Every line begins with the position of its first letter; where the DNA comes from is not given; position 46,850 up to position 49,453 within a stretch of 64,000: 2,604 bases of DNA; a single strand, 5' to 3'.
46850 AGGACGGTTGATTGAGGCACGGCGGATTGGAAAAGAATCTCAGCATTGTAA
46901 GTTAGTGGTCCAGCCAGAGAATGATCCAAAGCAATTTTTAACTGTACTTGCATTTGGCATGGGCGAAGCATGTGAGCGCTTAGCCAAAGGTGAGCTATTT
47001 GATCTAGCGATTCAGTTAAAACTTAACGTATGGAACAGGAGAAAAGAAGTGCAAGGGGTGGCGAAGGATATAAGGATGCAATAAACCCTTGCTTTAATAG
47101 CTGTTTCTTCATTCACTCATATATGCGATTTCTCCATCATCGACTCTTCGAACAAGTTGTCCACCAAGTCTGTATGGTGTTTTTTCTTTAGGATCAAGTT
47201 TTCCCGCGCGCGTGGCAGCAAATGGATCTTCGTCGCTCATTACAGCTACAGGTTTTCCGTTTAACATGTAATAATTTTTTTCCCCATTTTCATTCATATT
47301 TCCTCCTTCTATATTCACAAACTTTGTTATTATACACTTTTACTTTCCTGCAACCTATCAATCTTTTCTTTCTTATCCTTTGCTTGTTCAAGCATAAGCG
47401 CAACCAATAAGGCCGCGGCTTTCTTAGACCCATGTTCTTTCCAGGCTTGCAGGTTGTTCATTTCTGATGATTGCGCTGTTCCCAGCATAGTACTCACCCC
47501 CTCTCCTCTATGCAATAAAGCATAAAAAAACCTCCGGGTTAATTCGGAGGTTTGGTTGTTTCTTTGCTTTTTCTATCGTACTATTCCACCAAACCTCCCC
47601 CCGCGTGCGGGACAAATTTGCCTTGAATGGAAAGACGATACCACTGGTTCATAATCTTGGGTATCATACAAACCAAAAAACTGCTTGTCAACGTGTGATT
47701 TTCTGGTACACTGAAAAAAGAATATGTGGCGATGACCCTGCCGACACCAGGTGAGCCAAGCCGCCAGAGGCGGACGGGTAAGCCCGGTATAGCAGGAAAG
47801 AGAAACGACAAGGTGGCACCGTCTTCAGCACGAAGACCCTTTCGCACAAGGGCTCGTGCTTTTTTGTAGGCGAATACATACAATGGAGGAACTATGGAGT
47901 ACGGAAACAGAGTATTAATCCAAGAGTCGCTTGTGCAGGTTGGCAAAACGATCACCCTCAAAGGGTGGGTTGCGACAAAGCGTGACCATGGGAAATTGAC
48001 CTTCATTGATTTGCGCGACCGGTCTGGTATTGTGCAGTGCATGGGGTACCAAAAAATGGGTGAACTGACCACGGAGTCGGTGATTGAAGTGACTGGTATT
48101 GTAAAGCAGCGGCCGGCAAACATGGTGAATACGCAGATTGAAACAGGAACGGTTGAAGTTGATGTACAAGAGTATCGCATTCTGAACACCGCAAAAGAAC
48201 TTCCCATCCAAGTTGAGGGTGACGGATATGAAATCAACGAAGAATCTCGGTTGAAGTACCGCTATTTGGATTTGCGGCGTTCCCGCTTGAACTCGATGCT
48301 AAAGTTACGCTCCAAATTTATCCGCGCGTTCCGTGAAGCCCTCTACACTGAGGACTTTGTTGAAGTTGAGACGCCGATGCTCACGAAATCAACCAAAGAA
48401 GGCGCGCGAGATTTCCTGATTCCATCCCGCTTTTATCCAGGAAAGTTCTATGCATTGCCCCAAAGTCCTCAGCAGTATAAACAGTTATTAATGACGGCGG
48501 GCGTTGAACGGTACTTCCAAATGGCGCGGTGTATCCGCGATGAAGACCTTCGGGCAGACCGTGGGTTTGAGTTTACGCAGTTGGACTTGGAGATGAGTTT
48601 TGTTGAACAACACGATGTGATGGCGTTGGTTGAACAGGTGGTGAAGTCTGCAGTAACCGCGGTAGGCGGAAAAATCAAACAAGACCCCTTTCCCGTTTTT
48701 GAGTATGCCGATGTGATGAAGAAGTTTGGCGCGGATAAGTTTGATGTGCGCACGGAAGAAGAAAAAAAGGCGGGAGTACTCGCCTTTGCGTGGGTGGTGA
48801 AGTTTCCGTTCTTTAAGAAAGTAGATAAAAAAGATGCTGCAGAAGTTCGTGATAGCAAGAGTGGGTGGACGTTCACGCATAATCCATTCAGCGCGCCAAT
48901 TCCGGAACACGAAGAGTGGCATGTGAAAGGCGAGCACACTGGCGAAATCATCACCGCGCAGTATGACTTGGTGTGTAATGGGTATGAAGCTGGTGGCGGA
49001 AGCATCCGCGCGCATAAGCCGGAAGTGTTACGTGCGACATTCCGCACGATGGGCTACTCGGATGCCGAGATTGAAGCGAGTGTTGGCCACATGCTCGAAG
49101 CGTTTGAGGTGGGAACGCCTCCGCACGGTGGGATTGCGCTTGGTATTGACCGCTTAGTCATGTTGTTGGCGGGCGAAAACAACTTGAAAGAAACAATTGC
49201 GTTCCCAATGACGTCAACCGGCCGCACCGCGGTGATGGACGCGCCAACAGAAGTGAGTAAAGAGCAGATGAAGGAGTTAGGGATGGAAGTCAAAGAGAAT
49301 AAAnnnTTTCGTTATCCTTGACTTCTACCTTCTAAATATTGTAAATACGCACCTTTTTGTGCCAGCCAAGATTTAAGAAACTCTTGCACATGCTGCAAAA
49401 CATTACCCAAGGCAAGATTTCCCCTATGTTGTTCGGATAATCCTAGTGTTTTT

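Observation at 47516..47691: Face-to-face overlapping promoters and a minus-strand leader with terminator/antiterminator alternative upstream of two tiny genes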

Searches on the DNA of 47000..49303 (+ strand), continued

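Call 84: search_with_rna_model(model_id=R1, sources=[window, L003, L004, L005, L006, L007, L008, L009, L010, L011, L012, L013, L014, L015, L016, L017, L018, L019, L020, L021, L022, L023, L024, L025, L026, L027, L028, L029, L030, L031, L032, L033, L034, L035, L036, L037, L038, L039, L040, L041, L042, L043, L044, L045, L046, L047, L048, L049, L050, L051, L052, L053, L054, L055, L056, L057, L058, L059, L060, L061, L062, L063, L064, L065, L066, L067, L068, L069, L070, L071, L072, L073, L074, L075, L076, L077, L078, L079, L080, L081, L082, L090, L092, L096, L099], max_evalue=1)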
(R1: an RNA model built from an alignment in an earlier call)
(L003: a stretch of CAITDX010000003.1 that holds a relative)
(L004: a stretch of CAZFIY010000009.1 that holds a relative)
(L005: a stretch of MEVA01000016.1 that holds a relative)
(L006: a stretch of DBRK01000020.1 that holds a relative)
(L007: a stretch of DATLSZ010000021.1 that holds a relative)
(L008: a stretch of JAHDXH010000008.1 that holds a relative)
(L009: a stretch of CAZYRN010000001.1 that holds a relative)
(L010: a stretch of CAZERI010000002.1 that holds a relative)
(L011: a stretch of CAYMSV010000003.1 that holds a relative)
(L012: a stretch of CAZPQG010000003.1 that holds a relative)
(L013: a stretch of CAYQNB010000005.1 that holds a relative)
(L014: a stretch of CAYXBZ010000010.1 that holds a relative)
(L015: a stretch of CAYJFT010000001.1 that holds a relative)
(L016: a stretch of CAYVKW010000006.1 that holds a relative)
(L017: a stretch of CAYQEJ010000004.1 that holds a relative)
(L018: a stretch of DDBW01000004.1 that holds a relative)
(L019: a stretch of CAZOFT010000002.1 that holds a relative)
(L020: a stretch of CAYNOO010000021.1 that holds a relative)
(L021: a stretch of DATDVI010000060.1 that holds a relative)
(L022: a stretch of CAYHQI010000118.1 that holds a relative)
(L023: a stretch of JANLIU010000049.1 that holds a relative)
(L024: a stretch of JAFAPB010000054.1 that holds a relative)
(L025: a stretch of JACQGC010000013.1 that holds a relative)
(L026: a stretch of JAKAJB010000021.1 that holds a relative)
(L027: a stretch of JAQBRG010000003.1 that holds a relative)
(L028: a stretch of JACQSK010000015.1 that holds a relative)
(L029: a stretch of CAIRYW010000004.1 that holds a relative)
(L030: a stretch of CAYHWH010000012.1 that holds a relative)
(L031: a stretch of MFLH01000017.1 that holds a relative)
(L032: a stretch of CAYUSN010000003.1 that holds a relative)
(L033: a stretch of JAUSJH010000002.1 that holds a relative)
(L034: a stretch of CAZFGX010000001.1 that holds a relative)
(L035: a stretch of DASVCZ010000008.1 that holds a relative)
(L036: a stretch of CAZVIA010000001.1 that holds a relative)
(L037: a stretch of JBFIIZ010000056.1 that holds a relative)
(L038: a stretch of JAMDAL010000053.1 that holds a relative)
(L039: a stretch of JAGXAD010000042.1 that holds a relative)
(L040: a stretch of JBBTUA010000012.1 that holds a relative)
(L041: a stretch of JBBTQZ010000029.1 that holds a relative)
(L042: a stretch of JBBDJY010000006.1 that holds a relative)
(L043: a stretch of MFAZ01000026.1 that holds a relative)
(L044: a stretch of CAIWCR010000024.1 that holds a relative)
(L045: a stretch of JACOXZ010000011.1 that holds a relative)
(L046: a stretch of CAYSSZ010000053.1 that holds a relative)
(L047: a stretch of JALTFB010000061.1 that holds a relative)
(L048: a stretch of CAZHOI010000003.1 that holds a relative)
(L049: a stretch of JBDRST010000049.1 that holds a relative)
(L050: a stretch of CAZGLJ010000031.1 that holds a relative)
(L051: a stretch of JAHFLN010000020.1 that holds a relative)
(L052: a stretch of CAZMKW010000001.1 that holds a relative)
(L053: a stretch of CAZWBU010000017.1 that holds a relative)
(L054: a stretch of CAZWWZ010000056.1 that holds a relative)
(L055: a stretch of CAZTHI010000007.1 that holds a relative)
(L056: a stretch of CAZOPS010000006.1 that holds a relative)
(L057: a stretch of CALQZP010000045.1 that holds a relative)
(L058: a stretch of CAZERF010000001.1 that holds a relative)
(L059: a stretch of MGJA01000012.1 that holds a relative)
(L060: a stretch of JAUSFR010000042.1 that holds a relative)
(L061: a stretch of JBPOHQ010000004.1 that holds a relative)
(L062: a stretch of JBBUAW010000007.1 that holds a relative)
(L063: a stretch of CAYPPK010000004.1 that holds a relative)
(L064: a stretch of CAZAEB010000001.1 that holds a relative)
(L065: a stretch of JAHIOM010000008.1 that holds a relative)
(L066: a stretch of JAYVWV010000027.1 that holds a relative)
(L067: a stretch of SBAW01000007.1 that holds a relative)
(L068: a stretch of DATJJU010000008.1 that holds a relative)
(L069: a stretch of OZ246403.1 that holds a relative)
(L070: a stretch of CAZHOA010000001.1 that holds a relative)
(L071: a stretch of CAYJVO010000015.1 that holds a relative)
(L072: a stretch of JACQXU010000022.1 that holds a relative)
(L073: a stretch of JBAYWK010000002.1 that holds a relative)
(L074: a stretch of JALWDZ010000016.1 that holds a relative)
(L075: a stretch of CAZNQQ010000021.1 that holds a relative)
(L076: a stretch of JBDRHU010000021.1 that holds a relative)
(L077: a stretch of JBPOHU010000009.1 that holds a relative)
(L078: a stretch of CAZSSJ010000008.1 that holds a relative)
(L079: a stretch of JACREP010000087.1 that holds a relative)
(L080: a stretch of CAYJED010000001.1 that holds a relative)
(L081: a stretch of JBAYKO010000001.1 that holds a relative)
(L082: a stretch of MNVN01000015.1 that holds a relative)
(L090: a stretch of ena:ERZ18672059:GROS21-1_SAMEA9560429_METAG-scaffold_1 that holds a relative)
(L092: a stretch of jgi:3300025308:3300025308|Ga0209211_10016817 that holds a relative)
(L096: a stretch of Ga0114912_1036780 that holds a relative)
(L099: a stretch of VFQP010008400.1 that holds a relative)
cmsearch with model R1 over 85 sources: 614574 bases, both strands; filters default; matches with E-value up to 1: 15.
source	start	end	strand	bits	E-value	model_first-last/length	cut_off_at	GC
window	47523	47660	-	121.4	2.2e-27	1-144/144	no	0.44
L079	280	420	-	38.9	1.2e-06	1-144/144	no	0.48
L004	2293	2437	+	37.6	2.7e-06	1-144/144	no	0.34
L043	2716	2852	-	31.5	9e-05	1-144/144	no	0.42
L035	737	877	-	27.4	0.00095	1-144/144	no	0.38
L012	2465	2604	-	25.8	0.0024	1-144/144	no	0.34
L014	2727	2868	-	24.5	0.0052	1-144/144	no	0.37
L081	6171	6239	+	22.8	0.014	76-144/144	no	0.3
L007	2701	2818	-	22.6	0.016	1-144/144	no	0.32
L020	4578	4645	-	21.7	0.027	70-144/144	no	0.46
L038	1952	2088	-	17.8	0.25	1-144/144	no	0.39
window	47528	47553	+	17.7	0.27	114-139/144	no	0.46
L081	1975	2036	+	16.1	0.65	76-144/144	no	0.32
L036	5977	6078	+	15.8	0.78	1-144/144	no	0.3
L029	5132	5240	-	15.7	0.84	1-144/144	no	0.3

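Call 85: search_with_rna_model(model_id=R1, sources=[L079, L004, L043, L035, L012, L014, L007, L038], max_evalue=0.01, show_alignments=8)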
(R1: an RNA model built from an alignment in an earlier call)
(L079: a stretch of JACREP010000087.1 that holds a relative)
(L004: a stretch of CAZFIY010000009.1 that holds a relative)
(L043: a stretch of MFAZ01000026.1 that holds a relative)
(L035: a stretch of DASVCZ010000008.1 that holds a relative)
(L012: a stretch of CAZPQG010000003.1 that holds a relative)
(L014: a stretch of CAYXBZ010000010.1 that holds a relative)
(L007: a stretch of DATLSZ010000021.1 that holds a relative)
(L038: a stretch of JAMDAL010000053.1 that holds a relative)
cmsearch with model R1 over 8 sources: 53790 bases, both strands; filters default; matches with E-value up to 0.01: 7.
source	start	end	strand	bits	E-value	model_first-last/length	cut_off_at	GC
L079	280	420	-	38.9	1.1e-07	1-144/144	no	0.48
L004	2293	2437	+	37.6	2.3e-07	1-144/144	no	0.34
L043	2716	2852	-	31.5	7.9e-06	1-144/144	no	0.42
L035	737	877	-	27.4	8.3e-05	1-144/144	no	0.38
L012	2465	2604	-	25.8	0.00021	1-144/144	no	0.34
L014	2727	2868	-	24.5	0.00046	1-144/144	no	0.37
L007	2701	2818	-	22.6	0.0014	1-144/144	no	0.32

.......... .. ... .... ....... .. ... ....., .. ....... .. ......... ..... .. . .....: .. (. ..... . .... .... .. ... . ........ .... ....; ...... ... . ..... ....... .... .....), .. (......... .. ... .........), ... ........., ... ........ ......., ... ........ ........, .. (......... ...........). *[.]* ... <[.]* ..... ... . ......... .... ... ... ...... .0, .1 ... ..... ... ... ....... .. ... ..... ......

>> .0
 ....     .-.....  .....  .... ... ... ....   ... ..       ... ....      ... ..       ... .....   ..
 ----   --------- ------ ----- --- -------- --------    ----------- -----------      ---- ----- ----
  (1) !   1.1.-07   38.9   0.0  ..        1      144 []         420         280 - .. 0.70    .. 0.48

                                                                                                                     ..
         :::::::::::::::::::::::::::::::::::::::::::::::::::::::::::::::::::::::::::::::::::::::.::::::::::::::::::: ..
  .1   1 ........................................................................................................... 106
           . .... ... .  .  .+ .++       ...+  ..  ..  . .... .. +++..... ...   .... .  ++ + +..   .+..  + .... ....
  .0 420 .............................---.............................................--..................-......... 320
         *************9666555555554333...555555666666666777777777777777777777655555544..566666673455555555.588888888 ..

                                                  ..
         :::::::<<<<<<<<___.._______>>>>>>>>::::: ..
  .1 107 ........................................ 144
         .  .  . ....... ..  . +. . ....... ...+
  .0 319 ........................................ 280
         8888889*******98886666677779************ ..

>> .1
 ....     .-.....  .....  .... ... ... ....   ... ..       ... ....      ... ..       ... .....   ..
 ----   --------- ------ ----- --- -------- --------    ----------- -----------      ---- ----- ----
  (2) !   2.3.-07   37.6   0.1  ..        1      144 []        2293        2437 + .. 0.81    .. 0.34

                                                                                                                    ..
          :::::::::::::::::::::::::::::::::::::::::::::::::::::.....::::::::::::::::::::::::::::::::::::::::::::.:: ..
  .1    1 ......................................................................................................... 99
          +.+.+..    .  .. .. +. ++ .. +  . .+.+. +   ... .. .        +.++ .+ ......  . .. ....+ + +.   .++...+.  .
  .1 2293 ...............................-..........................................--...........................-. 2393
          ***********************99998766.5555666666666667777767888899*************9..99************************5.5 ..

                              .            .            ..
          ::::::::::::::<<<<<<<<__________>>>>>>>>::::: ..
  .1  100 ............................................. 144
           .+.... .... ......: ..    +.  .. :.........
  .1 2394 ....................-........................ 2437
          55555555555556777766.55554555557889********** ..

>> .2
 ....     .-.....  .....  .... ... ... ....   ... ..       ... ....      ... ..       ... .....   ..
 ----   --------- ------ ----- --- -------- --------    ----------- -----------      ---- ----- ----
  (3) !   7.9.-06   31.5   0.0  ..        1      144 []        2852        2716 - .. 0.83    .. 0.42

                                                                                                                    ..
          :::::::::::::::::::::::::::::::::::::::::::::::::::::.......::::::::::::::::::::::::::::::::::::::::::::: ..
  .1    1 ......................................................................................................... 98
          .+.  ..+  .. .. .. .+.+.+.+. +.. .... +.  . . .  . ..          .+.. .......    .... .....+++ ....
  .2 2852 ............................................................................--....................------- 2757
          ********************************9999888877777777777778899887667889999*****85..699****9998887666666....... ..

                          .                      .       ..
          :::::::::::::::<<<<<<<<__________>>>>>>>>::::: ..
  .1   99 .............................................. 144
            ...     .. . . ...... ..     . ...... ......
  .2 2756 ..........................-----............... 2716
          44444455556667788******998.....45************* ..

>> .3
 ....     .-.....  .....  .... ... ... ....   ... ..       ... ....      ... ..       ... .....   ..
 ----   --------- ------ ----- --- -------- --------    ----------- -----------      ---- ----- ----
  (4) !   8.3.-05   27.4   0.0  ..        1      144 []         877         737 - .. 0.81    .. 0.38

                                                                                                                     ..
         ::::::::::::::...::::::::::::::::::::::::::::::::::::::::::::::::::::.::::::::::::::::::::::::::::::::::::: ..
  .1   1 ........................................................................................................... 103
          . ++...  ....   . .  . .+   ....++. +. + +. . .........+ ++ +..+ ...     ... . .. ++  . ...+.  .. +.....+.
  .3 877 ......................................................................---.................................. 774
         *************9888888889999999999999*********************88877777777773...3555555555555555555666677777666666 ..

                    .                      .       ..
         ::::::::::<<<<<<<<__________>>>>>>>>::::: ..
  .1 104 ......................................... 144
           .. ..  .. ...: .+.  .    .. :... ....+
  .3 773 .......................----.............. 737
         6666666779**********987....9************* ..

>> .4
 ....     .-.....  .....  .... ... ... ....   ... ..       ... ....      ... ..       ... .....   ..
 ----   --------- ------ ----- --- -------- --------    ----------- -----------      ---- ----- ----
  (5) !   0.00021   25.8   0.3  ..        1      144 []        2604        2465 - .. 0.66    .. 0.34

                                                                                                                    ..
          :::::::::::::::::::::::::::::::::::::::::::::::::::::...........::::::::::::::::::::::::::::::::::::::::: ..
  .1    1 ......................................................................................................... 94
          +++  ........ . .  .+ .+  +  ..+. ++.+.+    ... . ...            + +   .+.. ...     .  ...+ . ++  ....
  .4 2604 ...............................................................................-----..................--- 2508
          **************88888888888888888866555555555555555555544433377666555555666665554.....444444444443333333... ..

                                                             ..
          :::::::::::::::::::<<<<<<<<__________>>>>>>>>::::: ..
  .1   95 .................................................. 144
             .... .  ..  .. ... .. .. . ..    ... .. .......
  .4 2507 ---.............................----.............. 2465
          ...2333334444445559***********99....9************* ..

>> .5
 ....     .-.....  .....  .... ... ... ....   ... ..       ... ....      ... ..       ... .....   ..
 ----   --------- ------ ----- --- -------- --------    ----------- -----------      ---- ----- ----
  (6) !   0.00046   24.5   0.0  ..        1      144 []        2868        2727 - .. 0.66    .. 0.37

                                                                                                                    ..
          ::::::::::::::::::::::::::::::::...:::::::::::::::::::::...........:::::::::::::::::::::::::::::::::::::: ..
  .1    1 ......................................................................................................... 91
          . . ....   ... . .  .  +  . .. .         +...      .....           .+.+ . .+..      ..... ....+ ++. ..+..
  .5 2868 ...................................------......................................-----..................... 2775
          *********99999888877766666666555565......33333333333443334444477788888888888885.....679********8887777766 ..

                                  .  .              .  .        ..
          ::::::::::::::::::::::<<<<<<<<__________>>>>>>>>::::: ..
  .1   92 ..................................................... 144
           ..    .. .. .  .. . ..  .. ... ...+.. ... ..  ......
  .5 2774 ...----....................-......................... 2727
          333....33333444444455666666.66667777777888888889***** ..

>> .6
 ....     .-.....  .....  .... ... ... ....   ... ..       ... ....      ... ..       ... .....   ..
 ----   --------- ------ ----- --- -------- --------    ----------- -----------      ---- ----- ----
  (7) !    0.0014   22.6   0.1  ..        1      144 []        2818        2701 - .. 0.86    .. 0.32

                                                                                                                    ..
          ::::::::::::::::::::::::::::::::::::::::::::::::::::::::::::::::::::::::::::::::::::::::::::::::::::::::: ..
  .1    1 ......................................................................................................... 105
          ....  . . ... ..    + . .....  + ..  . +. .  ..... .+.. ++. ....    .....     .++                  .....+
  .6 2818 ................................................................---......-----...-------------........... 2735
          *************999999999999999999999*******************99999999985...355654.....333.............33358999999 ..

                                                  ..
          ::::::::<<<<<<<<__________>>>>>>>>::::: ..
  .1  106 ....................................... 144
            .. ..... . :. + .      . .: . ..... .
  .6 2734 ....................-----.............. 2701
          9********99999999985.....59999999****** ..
